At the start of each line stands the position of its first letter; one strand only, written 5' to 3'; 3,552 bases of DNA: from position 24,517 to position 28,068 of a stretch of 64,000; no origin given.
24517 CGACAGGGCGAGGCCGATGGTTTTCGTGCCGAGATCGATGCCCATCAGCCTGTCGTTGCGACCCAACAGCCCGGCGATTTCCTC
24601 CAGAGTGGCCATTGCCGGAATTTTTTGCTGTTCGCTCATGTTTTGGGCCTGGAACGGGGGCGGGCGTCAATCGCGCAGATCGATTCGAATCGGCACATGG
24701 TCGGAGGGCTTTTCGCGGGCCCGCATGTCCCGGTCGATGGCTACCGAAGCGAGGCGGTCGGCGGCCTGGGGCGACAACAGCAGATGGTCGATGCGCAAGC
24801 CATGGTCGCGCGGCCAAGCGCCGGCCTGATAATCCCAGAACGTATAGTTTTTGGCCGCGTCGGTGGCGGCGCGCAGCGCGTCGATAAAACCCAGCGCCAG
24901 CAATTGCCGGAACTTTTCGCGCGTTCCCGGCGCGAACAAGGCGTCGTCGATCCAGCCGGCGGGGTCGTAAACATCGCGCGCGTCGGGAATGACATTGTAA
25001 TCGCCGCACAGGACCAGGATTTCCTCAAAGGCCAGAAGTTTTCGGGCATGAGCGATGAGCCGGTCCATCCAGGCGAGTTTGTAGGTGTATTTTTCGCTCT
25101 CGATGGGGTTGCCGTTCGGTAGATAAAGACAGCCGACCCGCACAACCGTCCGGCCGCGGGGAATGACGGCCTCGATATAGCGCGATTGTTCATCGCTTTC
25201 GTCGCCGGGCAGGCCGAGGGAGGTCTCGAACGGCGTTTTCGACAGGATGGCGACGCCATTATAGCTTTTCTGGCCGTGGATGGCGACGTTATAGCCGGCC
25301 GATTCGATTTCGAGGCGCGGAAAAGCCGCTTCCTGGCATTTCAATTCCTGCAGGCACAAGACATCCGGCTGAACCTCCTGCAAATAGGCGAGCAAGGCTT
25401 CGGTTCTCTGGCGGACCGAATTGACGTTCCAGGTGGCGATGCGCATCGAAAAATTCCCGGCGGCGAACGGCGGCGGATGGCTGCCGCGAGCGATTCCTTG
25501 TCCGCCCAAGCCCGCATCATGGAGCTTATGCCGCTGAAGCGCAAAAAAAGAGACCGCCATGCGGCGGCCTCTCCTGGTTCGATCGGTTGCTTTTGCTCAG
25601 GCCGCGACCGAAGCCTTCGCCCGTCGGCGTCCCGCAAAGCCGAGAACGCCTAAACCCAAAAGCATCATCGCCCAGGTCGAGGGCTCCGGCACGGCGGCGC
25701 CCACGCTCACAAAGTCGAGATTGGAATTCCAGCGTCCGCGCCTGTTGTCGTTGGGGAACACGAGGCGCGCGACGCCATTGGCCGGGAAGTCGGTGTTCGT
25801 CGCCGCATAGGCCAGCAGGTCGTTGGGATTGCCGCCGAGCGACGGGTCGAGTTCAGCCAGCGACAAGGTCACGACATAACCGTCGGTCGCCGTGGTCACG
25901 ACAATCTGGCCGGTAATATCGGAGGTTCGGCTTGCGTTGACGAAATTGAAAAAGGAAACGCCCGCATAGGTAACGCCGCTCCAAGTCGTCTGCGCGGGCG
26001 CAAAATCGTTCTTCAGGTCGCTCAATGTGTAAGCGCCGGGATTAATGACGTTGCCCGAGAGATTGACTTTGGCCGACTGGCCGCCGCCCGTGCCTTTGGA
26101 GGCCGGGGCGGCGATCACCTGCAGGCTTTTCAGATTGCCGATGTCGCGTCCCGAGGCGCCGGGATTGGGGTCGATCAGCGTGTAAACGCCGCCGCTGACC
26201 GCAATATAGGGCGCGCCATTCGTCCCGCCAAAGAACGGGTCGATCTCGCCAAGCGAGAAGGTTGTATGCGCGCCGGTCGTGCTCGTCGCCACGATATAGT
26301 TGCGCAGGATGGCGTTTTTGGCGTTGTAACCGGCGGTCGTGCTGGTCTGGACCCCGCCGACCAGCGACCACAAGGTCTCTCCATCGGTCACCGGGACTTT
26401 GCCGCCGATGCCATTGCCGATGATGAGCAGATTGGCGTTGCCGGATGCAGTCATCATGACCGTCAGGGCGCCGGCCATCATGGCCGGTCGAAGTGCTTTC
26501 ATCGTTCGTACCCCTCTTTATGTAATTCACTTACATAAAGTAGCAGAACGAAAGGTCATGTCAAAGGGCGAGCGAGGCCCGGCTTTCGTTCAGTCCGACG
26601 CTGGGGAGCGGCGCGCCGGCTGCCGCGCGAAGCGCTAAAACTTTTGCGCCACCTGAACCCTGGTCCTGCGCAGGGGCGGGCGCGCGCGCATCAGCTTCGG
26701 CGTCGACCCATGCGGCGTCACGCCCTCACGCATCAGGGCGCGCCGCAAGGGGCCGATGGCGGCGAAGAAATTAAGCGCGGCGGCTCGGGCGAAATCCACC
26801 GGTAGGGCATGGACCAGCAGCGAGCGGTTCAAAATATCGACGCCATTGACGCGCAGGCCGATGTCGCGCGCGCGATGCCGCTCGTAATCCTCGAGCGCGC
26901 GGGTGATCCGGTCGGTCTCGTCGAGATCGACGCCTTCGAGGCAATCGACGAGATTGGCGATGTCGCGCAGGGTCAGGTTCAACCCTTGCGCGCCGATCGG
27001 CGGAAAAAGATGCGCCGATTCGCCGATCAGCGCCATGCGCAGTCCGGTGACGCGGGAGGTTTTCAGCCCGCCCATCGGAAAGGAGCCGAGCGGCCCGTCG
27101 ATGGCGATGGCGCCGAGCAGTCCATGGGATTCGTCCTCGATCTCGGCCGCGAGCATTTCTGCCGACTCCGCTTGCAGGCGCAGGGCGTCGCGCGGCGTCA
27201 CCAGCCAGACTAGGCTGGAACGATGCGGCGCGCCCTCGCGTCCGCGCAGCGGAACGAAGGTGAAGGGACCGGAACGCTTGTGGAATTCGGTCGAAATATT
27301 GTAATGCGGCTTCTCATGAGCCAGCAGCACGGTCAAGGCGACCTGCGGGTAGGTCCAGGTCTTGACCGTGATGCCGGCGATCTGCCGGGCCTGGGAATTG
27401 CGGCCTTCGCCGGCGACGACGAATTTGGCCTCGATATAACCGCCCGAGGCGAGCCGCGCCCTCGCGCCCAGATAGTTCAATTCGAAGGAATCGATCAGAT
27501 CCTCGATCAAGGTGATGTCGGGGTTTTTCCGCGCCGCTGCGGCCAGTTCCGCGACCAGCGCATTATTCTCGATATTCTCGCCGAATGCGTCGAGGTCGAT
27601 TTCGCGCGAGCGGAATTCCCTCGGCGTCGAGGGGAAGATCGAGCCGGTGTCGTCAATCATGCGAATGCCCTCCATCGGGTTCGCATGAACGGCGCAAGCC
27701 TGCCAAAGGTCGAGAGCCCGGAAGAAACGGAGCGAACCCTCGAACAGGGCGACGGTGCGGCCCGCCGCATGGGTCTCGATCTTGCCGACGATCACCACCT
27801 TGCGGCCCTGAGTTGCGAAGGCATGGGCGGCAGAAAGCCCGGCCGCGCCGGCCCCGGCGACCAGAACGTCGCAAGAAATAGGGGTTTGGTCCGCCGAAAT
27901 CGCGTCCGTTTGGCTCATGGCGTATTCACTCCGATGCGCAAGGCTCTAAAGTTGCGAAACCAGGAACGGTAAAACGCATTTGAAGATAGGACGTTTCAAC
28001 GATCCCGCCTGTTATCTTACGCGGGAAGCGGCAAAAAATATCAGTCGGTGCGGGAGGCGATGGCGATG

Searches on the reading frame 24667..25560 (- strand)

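Call 58: search_protein_families(library=pfam, proteins=[window:24667-25560:-], max_evalue=0.00001)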
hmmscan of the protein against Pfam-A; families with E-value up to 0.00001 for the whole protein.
window:24667-25560:- (297 aa): 1 family
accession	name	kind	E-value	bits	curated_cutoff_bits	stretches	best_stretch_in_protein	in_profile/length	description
PF03372.29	Exo_endo_phos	-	3.2e-33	115.7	24.5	1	42-288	1-225/225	Endonuclease/Exonuclease/phosphatase family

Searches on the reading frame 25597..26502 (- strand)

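Call 58: search_protein_families(library=pfam, proteins=[window:25597-26502:-], max_evalue=0.00001)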
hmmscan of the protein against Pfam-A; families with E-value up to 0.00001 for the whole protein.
window:25597-26502:- (301 aa): 1 family
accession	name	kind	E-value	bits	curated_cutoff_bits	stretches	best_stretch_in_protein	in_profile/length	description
PF07589.16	PEP-CTERM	-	9.6e-11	41.7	20.7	1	270-294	1-24/24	PEP-CTERM motif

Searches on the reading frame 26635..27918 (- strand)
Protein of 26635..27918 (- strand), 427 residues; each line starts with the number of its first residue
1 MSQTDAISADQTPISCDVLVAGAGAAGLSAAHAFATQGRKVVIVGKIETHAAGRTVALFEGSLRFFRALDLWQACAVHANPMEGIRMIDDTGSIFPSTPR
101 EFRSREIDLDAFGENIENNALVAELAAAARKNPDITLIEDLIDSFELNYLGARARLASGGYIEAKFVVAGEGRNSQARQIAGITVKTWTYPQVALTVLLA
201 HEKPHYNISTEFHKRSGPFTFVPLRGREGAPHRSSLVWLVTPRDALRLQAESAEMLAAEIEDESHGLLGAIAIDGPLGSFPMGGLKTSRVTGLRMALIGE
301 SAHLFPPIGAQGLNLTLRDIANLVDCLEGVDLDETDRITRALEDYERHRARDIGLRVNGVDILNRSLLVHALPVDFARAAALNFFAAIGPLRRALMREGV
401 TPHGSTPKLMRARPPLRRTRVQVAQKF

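Call 58: search_protein_families(library=pfam, proteins=[window:26635-27918:-], max_evalue=0.00001)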
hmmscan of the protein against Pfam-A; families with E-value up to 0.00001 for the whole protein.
window:26635-27918:- (427 aa): 2 families
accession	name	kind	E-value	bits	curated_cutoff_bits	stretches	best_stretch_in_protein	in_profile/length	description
PF01494.25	FAD_binding_3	-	3.2e-22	79.7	22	1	16-349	2-338/349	FAD binding domain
PF00890.30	FAD_binding_2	-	3.7e-07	30.1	20.4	1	17-49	1-33/414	FAD binding domain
